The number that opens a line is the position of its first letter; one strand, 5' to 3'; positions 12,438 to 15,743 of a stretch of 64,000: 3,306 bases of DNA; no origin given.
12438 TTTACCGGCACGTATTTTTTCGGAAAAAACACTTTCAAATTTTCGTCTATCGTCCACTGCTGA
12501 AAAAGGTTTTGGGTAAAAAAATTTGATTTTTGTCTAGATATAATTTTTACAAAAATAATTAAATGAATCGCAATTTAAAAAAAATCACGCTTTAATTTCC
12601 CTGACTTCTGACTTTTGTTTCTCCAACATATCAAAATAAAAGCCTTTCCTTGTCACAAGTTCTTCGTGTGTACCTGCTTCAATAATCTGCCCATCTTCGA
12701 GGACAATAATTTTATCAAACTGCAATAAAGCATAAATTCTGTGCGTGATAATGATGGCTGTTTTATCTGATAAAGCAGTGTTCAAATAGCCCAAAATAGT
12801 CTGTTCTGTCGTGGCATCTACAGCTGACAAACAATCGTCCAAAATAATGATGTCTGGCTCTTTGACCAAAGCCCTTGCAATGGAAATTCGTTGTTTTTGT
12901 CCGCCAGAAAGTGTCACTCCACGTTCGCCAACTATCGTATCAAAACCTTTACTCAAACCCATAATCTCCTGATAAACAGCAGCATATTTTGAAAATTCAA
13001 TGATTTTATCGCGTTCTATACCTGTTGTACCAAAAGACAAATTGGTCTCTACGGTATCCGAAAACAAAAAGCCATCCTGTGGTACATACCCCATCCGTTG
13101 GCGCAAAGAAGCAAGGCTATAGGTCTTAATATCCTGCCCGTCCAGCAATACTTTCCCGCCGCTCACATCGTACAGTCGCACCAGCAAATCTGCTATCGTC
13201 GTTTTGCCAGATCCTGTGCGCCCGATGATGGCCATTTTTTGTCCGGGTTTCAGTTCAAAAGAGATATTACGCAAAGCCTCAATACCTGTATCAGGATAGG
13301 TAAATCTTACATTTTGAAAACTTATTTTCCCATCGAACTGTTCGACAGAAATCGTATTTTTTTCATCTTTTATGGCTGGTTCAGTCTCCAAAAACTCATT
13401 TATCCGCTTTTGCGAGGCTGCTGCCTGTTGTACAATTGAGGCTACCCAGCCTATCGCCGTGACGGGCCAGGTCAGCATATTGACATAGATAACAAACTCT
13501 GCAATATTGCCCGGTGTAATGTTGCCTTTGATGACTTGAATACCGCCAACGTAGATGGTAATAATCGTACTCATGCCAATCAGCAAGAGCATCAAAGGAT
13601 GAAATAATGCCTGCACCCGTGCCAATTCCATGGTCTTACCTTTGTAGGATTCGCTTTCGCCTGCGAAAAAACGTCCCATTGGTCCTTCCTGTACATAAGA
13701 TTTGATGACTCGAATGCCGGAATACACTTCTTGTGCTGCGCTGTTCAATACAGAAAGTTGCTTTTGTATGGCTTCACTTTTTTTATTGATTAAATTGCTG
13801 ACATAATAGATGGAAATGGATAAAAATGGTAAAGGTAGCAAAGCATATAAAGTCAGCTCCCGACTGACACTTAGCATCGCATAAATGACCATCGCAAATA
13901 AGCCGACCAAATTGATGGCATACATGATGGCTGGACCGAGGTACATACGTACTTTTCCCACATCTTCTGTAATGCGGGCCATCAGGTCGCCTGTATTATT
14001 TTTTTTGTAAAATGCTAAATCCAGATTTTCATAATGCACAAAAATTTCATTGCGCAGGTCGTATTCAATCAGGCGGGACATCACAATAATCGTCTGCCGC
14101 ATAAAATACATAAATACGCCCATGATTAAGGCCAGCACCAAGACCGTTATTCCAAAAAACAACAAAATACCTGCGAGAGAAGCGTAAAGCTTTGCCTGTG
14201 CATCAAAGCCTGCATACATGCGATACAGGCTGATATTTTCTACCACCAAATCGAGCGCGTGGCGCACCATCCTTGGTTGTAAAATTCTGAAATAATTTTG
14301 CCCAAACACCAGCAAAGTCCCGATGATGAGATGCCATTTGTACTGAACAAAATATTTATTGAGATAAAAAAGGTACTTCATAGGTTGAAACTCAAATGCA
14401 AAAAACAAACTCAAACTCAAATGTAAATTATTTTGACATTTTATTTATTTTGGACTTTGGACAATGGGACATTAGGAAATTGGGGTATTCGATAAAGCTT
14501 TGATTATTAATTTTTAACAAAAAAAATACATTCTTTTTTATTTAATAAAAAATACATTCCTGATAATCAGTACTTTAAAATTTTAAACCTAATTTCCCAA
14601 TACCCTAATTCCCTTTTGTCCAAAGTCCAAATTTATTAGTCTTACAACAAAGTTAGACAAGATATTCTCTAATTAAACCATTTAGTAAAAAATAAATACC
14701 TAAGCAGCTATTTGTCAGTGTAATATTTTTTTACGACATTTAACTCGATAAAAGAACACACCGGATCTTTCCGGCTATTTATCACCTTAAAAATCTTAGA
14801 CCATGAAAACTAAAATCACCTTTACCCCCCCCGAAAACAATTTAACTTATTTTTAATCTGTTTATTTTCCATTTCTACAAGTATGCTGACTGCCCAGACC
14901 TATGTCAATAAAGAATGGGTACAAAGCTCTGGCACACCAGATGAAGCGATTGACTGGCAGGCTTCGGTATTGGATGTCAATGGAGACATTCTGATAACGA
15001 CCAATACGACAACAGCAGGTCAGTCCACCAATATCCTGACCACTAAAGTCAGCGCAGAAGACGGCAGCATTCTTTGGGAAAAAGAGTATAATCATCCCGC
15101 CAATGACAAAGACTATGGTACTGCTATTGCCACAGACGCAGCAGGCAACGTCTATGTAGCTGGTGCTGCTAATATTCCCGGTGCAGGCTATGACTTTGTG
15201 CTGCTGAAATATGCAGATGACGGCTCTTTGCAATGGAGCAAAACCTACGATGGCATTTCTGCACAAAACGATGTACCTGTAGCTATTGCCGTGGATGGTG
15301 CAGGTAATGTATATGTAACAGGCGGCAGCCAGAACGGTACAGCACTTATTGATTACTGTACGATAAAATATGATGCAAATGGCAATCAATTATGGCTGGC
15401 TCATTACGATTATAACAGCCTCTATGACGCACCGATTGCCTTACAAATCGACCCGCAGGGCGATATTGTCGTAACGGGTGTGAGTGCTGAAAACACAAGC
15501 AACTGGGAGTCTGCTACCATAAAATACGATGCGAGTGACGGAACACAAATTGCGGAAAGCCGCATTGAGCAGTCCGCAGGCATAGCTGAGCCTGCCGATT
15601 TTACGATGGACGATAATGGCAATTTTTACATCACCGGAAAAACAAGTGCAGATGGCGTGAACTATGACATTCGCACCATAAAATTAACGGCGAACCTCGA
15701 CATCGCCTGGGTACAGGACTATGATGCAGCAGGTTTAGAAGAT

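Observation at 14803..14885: C8 homopolymer uncouples the ATG and signal peptide from the T9SS S8 protease: phase-variation switch or homopolymer error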

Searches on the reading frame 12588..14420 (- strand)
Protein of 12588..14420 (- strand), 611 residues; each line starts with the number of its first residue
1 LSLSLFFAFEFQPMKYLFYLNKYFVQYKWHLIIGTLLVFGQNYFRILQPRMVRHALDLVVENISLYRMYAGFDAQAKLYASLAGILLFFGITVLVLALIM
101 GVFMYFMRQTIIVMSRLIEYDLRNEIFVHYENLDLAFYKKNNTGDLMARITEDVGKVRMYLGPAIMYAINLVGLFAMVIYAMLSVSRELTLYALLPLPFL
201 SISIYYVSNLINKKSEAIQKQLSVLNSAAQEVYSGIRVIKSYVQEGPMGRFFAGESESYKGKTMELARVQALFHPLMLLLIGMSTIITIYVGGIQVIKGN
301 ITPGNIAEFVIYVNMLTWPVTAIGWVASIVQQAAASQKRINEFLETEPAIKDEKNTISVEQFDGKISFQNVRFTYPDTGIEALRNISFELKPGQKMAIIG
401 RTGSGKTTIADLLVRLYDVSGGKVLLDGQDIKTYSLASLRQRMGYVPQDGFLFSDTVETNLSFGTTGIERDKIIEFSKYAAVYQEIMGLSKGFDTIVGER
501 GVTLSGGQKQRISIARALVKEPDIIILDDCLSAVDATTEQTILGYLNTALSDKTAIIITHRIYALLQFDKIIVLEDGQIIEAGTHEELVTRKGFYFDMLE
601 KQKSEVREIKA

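Call 52: find_encoding_contigs(protein=window:12588-14420:-, flank=3000)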
Protein window:12588-14420:- (611 aa): no gene with exactly this product is on record in the collection.

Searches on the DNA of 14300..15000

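Call 29: search_rna_families(source=window, start=14300, end=15000, threshold=evalue, max_evalue=1)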
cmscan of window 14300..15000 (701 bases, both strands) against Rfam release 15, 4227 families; matches with E-value up to 1: 3.
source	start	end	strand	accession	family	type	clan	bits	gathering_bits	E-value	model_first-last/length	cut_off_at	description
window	14747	14819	-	RF04319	BTncRNA_FopS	Gene; sRNA;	-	27.9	56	0.051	1-71/71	no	Bacteroidetes FopS (family of paralogous sRNAs)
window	14314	14379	+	RF00313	snoZ173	Gene; snRNA; snoRNA; CD-box;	-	21.1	70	0.34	1-107/107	no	Small nucleolar RNA Z173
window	14678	14699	-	RF03474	mir-4766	Gene; miRNA;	-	20.2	72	0.34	17-38/56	no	mir-4766 microRNA precursor family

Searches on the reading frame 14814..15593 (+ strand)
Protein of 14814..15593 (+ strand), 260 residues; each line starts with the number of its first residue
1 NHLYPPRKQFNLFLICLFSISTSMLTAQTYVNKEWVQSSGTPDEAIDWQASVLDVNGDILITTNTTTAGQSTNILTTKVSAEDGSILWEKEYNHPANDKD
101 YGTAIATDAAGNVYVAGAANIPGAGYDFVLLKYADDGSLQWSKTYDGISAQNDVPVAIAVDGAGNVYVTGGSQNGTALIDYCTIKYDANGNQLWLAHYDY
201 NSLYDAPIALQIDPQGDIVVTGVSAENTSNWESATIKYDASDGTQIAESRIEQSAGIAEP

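Call 54: find_homologous_proteins(query=window:14814-15593:+, max_evalue=1e-20)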
Query window:14814-15593:+ (260 aa): 1074 proteins with E <= 1e-20 among 3662 candidates; the best 120 are listed.
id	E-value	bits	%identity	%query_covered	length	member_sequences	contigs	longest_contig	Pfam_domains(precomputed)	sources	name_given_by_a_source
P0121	1.7e-102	360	35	73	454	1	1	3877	PF06739.18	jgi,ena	-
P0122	5.0e-98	346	37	79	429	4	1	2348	PF07494.18,PF06739.18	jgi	jgi:hypothetical protein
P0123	4.1e-94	333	36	80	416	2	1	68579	PF06739.18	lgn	-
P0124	6.9e-94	332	34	85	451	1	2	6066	PF17164.11,PF06739.18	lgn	-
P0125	6.7e-93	329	40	72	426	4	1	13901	PF24170.3,PF06739.18,PF01419.23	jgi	jgi:hypothetical protein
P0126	1.8e-90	321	36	80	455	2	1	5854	PF24170.3,PF01436.28,PF06739.18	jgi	-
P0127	3.0e-88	314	41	76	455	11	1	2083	PF07494.18,PF17164.11,PF13540.13,PF01436.28,PF06739.18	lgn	-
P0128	7.9e-88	312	32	82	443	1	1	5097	PF24170.3,PF24839.2,PF13540.13,PF24399.2,PF01436.28,PF06739.18,PF24428.2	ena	-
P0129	8.7e-88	312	35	92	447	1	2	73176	PF07494.18,PF01436.28,PF06739.18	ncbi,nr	ncbi:MAG: SBBP repeat-containing protein [Acidobacteriota bacterium]|nr:SBBP repeat-containing prote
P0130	1.8e-87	311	34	90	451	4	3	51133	PF07494.18,PF01600.22,PF24170.3,PF23381.2,PF13953.13,PF13540.13,PF01436.28,PF06739.18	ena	-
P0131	4.6e-87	310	39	83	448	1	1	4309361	PF07494.18,PF24170.3,PF06739.18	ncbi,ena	-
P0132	6.1e-86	306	33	92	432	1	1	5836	PF06739.18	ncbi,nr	ncbi:MAG: SBBP repeat-containing protein, partial [Armatimonadetes bacterium]|nr:SBBP repeat-contain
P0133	3.0e-85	304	35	82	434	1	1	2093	PF27520.1,PF07494.18,PF20604.4,PF13629.13,PF13540.13,PF06739.18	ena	-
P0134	3.6e-85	304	34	90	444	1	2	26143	PF07494.18,PF06739.18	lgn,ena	-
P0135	2.0e-84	301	33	92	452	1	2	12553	PF06739.18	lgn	-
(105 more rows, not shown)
